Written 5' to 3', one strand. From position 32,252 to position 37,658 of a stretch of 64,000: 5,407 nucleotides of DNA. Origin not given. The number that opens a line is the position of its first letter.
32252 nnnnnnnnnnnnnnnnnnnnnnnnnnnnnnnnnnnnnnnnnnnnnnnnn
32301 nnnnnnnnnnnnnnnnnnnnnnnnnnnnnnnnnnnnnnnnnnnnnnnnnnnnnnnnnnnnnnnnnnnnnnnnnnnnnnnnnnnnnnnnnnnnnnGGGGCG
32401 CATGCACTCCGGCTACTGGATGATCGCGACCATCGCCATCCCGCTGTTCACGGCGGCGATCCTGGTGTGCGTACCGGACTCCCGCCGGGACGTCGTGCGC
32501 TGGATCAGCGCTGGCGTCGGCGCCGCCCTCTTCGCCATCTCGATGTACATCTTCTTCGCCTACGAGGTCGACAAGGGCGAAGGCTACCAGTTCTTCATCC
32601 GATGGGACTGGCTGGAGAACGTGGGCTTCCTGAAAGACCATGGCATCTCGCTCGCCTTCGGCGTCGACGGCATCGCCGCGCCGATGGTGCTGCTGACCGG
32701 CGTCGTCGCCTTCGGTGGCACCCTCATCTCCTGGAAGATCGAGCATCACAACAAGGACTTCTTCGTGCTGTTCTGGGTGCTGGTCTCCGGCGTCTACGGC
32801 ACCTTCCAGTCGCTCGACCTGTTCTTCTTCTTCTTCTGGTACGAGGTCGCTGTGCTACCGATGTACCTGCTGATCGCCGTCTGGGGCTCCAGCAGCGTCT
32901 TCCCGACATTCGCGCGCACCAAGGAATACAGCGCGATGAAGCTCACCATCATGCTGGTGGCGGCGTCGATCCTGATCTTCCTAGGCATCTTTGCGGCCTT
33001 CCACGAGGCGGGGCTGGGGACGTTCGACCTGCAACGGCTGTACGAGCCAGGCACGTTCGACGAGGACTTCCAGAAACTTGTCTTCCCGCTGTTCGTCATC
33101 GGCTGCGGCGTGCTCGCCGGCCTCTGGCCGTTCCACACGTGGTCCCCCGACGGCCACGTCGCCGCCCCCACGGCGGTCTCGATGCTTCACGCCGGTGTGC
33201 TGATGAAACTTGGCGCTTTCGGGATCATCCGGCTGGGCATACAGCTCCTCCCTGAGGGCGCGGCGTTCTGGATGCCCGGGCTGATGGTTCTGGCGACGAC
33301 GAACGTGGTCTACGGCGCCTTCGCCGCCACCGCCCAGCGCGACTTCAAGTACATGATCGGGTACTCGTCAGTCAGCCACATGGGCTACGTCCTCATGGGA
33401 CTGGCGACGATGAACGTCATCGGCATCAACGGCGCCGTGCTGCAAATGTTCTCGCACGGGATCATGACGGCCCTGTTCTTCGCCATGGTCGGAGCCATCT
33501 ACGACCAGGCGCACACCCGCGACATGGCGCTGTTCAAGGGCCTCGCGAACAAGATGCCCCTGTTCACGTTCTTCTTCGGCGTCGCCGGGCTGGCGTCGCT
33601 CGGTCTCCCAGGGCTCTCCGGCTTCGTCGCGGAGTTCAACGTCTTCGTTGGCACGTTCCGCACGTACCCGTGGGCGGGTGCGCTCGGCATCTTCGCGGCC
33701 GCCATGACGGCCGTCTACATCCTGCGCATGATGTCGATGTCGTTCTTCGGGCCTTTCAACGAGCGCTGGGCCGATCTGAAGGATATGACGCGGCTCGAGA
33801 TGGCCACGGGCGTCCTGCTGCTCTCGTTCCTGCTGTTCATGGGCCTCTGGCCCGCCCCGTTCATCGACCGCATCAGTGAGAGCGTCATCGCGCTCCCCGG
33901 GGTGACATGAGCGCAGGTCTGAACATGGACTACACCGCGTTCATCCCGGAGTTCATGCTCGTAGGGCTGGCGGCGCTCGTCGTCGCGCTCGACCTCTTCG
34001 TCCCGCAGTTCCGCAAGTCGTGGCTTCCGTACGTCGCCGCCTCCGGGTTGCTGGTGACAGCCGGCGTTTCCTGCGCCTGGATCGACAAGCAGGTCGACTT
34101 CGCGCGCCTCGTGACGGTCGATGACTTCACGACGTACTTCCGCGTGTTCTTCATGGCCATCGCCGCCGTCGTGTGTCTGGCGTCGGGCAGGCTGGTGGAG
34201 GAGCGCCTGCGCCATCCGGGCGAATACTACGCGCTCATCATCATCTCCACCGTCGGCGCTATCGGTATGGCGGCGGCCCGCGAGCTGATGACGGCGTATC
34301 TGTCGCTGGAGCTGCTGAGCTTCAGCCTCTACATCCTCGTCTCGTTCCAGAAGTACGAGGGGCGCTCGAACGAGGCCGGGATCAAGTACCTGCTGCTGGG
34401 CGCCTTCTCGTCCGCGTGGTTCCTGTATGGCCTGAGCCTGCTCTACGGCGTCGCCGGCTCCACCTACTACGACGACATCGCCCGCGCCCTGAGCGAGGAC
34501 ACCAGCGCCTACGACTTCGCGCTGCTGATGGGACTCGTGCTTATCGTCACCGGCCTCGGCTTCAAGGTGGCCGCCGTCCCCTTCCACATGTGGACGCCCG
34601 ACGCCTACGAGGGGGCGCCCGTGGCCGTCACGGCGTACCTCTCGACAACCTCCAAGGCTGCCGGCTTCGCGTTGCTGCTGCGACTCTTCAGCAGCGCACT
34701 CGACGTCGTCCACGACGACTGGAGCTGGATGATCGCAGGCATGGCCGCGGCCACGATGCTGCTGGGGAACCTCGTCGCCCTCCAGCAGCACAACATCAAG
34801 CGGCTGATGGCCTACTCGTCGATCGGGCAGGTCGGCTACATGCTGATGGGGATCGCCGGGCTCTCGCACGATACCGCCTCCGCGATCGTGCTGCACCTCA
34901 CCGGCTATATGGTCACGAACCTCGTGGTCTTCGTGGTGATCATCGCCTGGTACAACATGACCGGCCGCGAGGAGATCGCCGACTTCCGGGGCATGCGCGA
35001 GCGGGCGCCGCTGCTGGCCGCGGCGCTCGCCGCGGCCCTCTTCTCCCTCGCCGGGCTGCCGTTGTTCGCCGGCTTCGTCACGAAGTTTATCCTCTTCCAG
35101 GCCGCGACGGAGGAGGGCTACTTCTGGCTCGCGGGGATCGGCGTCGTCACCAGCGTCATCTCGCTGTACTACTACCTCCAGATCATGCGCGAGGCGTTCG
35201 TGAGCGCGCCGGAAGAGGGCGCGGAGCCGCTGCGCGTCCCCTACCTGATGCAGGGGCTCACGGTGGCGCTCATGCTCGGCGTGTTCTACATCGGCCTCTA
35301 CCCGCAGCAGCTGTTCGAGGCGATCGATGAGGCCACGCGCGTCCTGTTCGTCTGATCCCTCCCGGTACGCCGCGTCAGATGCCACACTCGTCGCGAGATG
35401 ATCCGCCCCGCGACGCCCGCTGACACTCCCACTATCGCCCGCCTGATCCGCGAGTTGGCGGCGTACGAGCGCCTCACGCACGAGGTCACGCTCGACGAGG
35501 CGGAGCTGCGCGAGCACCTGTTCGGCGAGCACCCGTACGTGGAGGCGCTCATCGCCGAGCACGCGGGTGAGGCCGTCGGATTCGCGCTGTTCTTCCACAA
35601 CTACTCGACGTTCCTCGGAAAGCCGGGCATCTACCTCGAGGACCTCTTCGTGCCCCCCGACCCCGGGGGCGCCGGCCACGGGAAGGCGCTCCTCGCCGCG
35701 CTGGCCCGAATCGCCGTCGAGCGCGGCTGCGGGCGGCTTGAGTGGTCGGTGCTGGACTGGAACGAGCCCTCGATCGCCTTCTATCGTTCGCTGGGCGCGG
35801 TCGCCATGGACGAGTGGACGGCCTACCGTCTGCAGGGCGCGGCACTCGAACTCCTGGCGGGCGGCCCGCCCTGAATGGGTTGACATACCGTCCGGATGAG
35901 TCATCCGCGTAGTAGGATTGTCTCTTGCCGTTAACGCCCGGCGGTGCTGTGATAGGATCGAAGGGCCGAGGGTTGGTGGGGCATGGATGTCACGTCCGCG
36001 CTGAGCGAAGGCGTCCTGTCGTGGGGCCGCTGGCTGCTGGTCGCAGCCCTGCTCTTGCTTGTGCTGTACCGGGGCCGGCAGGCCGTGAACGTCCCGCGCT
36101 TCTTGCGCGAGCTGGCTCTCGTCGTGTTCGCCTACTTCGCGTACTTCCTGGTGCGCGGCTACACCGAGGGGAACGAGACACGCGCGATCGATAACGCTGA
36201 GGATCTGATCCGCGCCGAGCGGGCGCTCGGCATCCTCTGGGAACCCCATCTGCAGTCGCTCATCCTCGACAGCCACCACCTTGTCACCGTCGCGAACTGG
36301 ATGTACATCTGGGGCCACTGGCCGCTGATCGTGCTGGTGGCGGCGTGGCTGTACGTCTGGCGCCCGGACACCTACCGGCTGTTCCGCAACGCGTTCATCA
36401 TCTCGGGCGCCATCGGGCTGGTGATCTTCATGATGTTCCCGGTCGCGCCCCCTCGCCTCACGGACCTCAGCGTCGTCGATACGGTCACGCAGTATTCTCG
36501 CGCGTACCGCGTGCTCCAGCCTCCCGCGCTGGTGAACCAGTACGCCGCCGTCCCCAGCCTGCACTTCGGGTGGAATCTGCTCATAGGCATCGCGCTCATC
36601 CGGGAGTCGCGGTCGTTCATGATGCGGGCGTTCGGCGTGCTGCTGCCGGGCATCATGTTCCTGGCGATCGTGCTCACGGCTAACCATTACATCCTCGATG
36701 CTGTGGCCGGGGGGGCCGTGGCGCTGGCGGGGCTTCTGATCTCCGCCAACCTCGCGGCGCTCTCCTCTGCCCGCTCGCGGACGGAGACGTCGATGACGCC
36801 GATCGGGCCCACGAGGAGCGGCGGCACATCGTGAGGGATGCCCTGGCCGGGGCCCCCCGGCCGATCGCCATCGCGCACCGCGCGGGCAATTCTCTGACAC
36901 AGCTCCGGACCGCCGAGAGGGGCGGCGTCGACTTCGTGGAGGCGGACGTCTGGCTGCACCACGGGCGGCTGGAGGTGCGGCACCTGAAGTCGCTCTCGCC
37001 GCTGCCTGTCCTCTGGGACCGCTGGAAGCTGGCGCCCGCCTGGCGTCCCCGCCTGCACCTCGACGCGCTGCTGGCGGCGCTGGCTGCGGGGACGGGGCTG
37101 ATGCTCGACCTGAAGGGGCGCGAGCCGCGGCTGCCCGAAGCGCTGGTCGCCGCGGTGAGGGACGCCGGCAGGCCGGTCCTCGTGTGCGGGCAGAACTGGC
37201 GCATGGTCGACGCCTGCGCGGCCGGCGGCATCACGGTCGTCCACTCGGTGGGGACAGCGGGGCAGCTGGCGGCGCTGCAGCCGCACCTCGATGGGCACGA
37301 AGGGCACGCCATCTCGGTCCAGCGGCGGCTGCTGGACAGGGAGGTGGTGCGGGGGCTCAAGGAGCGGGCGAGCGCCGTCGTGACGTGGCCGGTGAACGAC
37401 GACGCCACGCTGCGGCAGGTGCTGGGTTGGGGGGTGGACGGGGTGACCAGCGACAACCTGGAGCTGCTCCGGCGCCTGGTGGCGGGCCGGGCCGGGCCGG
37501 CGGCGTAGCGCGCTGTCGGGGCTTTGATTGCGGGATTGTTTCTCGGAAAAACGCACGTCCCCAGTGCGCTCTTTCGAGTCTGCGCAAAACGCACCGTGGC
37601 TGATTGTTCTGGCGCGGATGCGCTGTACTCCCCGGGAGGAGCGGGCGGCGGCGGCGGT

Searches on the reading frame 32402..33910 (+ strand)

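Call 103: search_protein_families(library=pfam, proteins=[window:32402-33910:+], max_evalue=0.00001)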
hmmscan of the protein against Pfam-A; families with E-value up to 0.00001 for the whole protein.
window:32402-33910:+ (502 aa): 1 family
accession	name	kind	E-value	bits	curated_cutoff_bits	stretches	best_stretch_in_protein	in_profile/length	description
PF00361.26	Proton_antipo_M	-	5.9e-61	206.7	21.5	1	137-435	1-293/294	NADH:quinone oxidoreductase/Mrp antiporter, TM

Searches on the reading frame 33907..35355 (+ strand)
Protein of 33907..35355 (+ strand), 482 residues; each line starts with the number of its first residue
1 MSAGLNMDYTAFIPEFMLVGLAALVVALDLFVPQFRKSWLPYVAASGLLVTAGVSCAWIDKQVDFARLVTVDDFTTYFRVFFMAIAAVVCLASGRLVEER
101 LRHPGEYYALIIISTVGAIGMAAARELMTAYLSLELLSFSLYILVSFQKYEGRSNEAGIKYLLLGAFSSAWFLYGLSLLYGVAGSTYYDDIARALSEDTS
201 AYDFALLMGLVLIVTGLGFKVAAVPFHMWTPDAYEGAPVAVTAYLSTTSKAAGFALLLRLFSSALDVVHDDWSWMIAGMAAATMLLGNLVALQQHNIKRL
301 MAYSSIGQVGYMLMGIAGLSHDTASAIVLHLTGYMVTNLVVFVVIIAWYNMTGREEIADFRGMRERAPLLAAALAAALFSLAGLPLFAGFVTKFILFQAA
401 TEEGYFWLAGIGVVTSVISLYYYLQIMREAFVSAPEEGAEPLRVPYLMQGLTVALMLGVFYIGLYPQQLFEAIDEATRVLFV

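Call 103: search_protein_families(library=pfam, proteins=[window:33907-35355:+], max_evalue=0.00001)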
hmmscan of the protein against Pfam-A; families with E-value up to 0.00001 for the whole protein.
window:33907-35355:+ (482 aa): 1 family
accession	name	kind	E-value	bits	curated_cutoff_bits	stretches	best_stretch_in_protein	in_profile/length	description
PF00361.26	Proton_antipo_M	-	6.5e-74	249.2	21.5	1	124-419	1-294/294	NADH:quinone oxidoreductase/Mrp antiporter, TM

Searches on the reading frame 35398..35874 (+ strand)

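Call 103: search_protein_families(library=pfam, proteins=[window:35398-35874:+], max_evalue=0.00001)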
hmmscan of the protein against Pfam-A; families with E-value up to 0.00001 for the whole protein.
window:35398-35874:+ (158 aa): 2 families
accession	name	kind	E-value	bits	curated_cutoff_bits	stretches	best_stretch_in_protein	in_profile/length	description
PF00583.31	Acetyltransf_1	-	5.4e-18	65.8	20.7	1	35-133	23-115/116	Acetyltransferase (GNAT) family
PF13508.13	Acetyltransf_7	-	9.8e-09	35.9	27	1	50-133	5-81/84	Acetyltransferase (GNAT) domain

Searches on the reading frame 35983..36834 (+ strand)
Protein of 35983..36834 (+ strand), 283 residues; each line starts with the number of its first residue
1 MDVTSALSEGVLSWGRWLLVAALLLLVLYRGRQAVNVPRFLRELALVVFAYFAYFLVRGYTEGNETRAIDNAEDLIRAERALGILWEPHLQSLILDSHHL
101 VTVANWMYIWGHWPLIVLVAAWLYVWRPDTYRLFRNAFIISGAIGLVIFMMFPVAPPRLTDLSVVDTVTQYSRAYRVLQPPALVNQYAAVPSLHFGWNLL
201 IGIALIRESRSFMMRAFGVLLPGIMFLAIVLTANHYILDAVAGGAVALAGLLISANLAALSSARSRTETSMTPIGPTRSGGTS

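Call 22: search_protein_families(library=pfam, proteins=[window:35983-36834:+], max_evalue=0.00001)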
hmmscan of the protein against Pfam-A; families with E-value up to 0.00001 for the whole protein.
window:35983-36834:+ (283 aa): 1 family
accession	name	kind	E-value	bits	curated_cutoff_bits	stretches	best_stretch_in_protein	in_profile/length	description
PF14378.12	PAP2_3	-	2.3e-46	158.5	27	1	74-252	2-189/190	PAP2 superfamily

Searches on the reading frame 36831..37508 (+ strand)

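Call 22: search_protein_families(library=pfam, proteins=[window:36831-37508:+], max_evalue=0.00001)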
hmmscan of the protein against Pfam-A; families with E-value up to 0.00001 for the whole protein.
window:36831-37508:+ (225 aa): 2 families
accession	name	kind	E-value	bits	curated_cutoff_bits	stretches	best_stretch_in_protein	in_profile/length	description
PF13653.12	GDPD_2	-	1.2e-08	35.5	27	1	183-211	2-30/30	Glycerophosphoryl diester phosphodiesterase family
PF03009.23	GDPD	-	6e-08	33.5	23.6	0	158-211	201-243/244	Glycerophosphoryl diester phosphodiesterase family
